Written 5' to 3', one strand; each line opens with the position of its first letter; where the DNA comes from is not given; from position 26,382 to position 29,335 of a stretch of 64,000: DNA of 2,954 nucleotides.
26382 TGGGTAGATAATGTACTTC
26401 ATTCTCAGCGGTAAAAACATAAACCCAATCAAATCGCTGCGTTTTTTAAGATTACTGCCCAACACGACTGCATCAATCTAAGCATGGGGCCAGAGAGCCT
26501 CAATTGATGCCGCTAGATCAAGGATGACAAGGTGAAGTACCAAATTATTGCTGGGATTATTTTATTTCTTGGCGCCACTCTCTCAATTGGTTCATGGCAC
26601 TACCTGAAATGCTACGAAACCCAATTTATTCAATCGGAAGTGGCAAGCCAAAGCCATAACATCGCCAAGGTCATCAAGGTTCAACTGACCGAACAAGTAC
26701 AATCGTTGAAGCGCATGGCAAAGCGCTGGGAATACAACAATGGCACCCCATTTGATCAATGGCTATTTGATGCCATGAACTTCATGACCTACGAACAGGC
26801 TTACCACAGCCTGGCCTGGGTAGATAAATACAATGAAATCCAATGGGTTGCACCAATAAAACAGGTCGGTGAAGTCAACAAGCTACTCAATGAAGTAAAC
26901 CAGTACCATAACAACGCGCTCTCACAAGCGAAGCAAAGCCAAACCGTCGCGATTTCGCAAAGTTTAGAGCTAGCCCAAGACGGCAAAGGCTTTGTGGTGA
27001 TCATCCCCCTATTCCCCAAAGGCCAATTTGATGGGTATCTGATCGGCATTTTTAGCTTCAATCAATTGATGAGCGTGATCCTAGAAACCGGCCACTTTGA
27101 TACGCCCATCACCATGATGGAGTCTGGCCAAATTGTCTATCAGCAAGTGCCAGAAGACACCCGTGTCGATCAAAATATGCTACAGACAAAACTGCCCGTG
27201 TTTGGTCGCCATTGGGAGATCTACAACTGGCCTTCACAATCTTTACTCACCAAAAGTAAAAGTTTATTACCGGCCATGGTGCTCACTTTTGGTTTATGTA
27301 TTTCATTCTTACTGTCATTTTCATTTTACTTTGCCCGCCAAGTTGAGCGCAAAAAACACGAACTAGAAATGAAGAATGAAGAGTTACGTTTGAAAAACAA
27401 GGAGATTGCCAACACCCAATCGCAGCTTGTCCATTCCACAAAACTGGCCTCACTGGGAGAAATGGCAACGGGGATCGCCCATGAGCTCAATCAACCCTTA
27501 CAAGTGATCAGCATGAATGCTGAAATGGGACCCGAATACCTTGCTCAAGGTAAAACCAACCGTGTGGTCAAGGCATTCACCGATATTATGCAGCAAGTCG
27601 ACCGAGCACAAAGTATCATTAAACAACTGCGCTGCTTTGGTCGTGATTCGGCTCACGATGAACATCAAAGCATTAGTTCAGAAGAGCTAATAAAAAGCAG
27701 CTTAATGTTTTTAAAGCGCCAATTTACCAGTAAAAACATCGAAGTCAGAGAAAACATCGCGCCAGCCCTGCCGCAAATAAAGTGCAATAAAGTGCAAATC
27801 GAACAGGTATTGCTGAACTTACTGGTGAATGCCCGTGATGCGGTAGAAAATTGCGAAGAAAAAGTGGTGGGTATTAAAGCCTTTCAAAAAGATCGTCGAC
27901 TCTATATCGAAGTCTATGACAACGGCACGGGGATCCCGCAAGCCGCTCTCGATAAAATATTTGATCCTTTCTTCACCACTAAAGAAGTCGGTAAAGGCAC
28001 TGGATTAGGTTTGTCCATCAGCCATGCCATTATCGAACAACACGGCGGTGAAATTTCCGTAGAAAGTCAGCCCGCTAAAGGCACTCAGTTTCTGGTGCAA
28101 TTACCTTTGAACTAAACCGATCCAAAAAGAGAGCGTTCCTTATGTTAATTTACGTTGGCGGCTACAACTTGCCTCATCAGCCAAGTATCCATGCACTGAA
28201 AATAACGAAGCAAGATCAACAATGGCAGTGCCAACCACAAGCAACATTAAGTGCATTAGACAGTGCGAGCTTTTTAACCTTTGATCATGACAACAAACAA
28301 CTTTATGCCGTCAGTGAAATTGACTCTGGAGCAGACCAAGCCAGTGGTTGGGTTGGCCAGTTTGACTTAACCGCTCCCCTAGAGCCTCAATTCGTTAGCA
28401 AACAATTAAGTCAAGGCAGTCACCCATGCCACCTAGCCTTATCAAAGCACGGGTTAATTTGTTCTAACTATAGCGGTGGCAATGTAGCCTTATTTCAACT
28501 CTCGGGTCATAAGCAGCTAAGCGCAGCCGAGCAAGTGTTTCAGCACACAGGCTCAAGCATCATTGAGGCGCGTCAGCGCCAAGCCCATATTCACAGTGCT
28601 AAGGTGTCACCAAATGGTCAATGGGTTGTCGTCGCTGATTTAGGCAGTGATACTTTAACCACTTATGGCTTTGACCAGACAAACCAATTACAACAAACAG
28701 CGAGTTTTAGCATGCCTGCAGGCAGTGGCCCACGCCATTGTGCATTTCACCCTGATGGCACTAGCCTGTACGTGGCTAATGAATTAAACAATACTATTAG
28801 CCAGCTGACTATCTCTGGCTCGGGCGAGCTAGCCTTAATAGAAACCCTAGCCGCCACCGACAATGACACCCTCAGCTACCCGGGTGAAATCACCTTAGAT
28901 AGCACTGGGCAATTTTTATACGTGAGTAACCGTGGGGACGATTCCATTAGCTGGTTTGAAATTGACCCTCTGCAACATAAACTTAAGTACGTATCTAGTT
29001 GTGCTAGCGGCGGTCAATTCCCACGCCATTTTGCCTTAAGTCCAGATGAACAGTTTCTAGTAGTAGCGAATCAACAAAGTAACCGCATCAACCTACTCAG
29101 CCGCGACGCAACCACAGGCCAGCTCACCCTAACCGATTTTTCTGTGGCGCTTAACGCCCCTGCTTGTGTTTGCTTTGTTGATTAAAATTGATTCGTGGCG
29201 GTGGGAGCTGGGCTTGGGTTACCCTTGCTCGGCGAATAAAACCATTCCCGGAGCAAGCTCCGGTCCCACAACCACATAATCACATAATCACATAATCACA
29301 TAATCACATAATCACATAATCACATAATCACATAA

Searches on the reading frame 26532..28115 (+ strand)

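Call 6: search_protein_families(library=pfam, proteins=[window:26532-28115:+], max_evalue=0.01)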
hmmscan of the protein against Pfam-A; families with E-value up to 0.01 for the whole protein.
window:26532-28115:+ (527 aa): 4 families
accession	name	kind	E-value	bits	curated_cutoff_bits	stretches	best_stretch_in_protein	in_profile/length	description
PF02518.31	HATPase_c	-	5e-27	95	26.4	1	420-526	3-109/111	Histidine kinase-, DNA gyrase B-, and HSP90-like ATPase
PF00512.31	HisKA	-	2.5e-09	37.5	26.9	1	308-371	2-62/66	His Kinase A (phospho-acceptor) domain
PF14501.12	HATPase_c_5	-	6.6e-07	29.6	22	1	420-513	3-91/102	GHKL domain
PF03924.19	CHASE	-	2.7e-05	24.5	25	1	126-188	90-167/189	CHASE domain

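Call 7: search_protein_families(library=ncbifam, proteins=[window:26532-28115:+], max_evalue=0.01)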
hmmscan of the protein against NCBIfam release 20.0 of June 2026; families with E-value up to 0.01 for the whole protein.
window:26532-28115:+ (527 aa): 84 families (the best 25 are shown)
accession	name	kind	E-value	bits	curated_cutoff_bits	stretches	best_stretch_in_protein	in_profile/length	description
NF008468.0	PRK11360.1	equivalog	1e-58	199.2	646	1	293-527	381-609/616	two-component system sensor histidine kinase AtoS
NF007688.0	PRK10364.1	equivalog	1.1e-48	166.1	479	1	248-527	197-452/460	two-component system sensor histidine kinase ZraS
NF038348.1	T2SS_HK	subfamily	2.2e-48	165.1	450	2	354-526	406-573/574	histidine kinase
NF047794.1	HisKinPtgB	equivalog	6.4e-46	156.9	1000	1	269-513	403-642/656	two-component system sensor histidine kinase PgtB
NF052574.1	HisKinEspCMyxo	equivalog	1.5e-45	155.7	1200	1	295-525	404-636/785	serine histidine kinase EspC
NF010411.0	PRK13837.1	equivalog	1.6e-45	155.4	647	1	285-526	427-675/828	two-component system VirA-like sensor kinase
NF046020.1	HisKinCckABruc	equivalog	3.8e-44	150.8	1000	1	289-525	461-706/868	cell cycle histidine kinase CckA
NF041777.1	sens_FixL_Rhizob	equivalog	3.8e-41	141.2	850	1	291-526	245-481/485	sensor protein FixL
NF046026.1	HisKinCckACaul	equivalog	1.4e-40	139.1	1000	1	295-526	289-532/678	cell cycle histidine kinase CckA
NF047466.1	hybrid_RR_LvrB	exception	3.2e-40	138.5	500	1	272-526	117-376/377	hybrid histidine kinase/response regulator LvrB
NF010076.0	PRK13557.1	subfamily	7.4e-39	133.6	631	1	296-525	151-393/540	histidine kinase famiy protein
NF052573.1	HisKinEspAMyxo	equivalog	4.1e-38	130.9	1400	1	291-524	367-609/755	serine histidine kinase EspA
NF040750.1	tetrathio_HK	equivalog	2.4e-37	128.7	750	1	255-518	292-546/555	tetrathionate respiration histidine kinase TtrS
NF047497.1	HK_LIC_12097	equivalog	6.5e-37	127.1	500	1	263-526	110-366/367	LIC_12097 family sensor histidine kinase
NF053867.1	SprKinKinDBac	equivalog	1.9e-35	122.3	775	1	121-526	119-497/500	sporulation kinase KinD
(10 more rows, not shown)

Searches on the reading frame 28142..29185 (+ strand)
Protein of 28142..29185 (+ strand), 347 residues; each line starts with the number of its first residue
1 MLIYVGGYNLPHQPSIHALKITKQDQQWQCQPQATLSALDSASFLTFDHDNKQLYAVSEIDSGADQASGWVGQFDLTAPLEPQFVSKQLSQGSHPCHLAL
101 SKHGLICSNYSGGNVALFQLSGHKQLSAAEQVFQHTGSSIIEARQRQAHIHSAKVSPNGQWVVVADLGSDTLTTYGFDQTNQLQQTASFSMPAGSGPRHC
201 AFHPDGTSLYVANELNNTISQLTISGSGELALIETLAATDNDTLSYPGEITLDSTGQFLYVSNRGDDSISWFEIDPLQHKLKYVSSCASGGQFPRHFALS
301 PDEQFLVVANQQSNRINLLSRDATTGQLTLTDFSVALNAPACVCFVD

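Call 6: search_protein_families(library=pfam, proteins=[window:28142-29185:+], max_evalue=0.01)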
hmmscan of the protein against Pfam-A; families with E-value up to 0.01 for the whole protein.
window:28142-29185:+ (347 aa): 6 families
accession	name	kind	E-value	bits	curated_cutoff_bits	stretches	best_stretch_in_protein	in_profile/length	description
PF10282.15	Lactonase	-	4e-90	302.9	21.7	1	3-345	2-344/344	Lactonase, 7-bladed beta-propeller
PF23414.1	Beta-prop_EML_2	-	0.0001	22.2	90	0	187-315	32-148/266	Echinoderm microtubule-associated protein second beta-propeller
PF21783.3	YNCE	-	0.00029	20.7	27.1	0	259-327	42-105/339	YNCE-like beta-propeller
PF00400.38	WD40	-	0.0008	20.3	27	0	147-165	8-29/39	WD domain, G-beta repeat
PF08450.18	SGL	-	0.0029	17.7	26.3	0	201-258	140-197/246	SMP-30/Gluconolactonase/LRE-like region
PF07433.17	DUF1513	-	0.0056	16.2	27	0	246-310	52-117/304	Protein of unknown function (DUF1513)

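Call 7: search_protein_families(library=ncbifam, proteins=[window:28142-29185:+], max_evalue=0.01)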
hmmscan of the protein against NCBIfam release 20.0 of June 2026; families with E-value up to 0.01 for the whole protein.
window:28142-29185:+ (347 aa): 10 families
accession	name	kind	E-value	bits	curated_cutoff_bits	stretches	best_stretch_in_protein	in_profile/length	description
NF050136.1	PGL_lacton_Staph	exception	1.7e-48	165.4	500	1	4-345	4-341/341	6-phosphogluconolactonase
NF008258.1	PRK11028.1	equivalog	5.3e-33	114.5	370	1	94-332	82-315/330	6-phosphogluconolactonase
TIGR03866.1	PQQ_ABC_repeats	subfamily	9.2e-12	44.6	287.3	2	154-226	47-114/310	PQQ-dependent catabolism-associated beta-propeller protein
NF052460.1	L-NosZ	equivalog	3.6e-09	35.7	700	1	155-319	50-201/480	clade III lactonase-type nitrous-oxide reductase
TIGR02276.1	beta_rpt_yvtn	repeat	2.1e-08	34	27.85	1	204-220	1-17/42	beta-propeller repeat protein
NF052340.1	hydrazine_beta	equivalog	3.1e-06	26.5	560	0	191-222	336-367/372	hydrazine synthase subunit beta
NF038117.1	choice_anch_I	subfamily_domain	8.5e-05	21.6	300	1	129-239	34-139/458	choice-of-anchor I family protein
NF052280.1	7_blade_YncE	equivalog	0.00019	20.4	400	1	202-318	82-197/338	7-bladed beta-propeller protein YncE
NF035926.1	scyF_NHL_VPEP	equivalog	0.00044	19.5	350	1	197-324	104-231/376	scytonemin biosynthesis PEP-CTERM protein ScyF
NF052342.1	hydrazine_BC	exception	0.0032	15.7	1250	1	136-317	24-193/690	hydrazine synthase subunit beta-gamma fusion subunit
